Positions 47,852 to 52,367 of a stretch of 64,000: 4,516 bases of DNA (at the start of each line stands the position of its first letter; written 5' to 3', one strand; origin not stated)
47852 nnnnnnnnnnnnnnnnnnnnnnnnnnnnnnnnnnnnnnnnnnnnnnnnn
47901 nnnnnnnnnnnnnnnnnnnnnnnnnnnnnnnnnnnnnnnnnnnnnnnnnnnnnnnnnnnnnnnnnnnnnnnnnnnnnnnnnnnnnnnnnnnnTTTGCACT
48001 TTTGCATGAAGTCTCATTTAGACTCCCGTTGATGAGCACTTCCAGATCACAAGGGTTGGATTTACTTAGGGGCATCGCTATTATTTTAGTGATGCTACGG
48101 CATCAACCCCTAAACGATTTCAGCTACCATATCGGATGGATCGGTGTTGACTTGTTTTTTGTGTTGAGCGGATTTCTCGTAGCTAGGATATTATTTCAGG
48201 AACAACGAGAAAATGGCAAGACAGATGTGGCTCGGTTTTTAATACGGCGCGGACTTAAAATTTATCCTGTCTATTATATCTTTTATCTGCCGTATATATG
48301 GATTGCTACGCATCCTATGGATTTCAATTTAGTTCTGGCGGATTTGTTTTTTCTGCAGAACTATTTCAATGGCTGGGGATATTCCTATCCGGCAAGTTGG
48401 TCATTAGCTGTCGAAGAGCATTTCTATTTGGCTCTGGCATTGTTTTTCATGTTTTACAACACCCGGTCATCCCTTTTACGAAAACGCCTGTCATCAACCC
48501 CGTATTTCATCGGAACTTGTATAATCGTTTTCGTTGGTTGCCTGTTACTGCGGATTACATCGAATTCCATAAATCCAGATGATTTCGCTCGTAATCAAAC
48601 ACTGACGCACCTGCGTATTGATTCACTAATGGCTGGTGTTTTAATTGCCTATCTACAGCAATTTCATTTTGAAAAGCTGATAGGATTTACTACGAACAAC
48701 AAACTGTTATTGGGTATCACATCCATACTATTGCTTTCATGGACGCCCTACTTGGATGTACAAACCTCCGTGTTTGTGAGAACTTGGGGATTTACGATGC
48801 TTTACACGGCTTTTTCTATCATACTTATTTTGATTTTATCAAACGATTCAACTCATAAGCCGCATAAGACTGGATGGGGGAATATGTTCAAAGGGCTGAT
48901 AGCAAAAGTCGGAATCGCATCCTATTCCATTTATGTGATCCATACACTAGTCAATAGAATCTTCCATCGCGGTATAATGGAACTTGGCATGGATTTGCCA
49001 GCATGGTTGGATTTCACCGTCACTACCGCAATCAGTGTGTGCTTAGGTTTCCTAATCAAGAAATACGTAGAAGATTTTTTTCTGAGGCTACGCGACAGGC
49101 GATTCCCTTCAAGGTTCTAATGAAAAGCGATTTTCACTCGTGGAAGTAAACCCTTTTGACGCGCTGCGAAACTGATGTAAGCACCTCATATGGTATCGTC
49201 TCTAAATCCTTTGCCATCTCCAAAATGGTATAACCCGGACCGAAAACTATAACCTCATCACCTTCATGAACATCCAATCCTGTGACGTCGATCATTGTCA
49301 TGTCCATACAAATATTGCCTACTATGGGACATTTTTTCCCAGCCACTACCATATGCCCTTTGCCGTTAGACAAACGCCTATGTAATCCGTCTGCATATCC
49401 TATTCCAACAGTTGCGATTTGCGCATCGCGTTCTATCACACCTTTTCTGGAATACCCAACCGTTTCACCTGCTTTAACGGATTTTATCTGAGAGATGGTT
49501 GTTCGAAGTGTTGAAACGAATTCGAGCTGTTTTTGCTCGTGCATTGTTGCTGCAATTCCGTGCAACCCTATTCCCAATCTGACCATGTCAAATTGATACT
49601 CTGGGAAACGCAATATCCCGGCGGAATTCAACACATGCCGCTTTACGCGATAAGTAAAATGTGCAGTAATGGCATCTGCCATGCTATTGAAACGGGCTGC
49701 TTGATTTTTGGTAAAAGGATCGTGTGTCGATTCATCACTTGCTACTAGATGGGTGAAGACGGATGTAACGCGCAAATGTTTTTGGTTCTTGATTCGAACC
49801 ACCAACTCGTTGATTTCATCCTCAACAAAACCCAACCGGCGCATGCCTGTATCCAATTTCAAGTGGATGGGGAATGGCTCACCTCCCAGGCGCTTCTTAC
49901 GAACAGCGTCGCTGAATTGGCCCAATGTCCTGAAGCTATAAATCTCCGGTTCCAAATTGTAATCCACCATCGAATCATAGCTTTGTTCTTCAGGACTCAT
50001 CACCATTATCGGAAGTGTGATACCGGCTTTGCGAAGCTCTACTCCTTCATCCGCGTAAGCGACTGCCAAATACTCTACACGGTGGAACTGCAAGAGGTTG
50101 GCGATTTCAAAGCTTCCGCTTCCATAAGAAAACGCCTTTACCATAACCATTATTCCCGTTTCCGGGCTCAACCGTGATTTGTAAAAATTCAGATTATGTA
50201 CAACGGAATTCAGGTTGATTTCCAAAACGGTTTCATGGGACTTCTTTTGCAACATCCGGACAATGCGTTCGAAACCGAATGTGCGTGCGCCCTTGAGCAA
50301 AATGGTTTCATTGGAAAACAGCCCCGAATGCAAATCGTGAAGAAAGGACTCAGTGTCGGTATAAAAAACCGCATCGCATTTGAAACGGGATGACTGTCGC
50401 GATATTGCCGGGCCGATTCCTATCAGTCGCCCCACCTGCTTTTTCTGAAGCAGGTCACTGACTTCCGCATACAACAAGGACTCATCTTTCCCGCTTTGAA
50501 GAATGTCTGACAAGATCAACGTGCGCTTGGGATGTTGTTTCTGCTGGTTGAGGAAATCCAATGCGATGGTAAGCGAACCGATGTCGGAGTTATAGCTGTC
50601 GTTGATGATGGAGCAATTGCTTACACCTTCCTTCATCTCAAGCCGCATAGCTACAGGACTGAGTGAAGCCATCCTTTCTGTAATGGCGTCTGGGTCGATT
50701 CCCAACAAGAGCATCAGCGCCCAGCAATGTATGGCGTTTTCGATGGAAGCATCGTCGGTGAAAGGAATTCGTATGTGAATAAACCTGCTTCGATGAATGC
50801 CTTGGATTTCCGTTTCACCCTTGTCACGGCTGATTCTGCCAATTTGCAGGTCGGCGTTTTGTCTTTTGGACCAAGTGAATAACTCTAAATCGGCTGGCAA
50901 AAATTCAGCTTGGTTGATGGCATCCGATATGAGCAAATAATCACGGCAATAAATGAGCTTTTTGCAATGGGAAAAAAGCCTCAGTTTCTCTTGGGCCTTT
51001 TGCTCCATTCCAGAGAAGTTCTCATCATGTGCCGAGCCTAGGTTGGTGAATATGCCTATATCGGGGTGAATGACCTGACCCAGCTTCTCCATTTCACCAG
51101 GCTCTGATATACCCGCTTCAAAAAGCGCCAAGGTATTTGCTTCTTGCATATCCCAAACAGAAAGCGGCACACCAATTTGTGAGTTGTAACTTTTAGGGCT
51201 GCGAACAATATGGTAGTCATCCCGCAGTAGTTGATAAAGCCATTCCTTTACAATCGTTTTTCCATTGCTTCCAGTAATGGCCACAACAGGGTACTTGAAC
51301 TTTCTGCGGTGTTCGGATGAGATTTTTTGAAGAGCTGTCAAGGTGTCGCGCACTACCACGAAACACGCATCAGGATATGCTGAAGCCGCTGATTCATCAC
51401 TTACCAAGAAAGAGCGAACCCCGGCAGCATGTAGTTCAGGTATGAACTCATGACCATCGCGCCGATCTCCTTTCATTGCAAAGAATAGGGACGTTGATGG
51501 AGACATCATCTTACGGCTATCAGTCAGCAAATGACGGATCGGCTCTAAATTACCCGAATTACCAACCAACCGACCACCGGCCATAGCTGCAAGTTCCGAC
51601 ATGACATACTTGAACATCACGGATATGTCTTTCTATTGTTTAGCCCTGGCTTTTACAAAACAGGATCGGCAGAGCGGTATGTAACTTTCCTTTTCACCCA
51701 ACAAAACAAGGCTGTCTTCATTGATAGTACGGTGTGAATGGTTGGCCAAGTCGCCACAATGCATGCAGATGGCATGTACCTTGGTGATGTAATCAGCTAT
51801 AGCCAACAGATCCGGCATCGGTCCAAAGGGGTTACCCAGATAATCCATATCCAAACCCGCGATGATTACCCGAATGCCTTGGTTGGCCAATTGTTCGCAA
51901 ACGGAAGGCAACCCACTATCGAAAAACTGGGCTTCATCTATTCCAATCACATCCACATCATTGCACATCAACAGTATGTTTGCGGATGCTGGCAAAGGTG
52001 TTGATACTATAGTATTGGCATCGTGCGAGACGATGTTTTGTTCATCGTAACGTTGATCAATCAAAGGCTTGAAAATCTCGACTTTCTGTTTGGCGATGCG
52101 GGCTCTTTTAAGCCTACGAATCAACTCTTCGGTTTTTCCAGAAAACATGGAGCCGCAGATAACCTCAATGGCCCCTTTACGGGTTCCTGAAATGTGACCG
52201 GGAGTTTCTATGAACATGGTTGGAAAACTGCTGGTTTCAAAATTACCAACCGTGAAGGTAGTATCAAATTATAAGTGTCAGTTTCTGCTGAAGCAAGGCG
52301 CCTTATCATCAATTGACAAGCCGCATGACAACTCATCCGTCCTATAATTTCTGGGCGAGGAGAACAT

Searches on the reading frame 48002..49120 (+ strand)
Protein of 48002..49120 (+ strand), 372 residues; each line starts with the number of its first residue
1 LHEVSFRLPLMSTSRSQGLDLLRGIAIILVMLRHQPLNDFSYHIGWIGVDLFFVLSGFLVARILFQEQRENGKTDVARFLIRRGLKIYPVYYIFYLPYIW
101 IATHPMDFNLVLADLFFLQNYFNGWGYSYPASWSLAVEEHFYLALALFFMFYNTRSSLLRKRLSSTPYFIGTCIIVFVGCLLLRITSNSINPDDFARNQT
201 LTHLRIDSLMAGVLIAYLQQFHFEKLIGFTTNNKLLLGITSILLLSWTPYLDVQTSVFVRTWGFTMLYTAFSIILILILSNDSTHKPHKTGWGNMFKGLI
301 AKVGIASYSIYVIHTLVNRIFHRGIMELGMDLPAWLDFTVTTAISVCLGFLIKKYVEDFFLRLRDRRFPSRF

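Call 17: search_protein_families(library=pfam, proteins=[window:48002-49120:+], max_evalue=0.0001)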
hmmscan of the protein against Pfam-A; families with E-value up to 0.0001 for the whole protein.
window:48002-49120:+ (372 aa): 1 family
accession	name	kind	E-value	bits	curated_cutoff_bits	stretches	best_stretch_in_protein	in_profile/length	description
PF01757.29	Acyl_transf_3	-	8e-25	88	31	1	18-352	3-324/326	Acyltransferase domain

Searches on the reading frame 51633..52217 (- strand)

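Call 18: search_protein_families(library=pfam, proteins=[window:51633-52217:-], max_evalue=0.0001)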
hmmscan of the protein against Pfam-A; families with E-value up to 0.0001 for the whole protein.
window:51633-52217:- (194 aa): 1 family
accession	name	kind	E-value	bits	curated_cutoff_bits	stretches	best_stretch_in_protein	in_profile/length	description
PF00265.24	TK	-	7.6e-53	179.4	20.6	1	15-187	1-176/176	Thymidine kinase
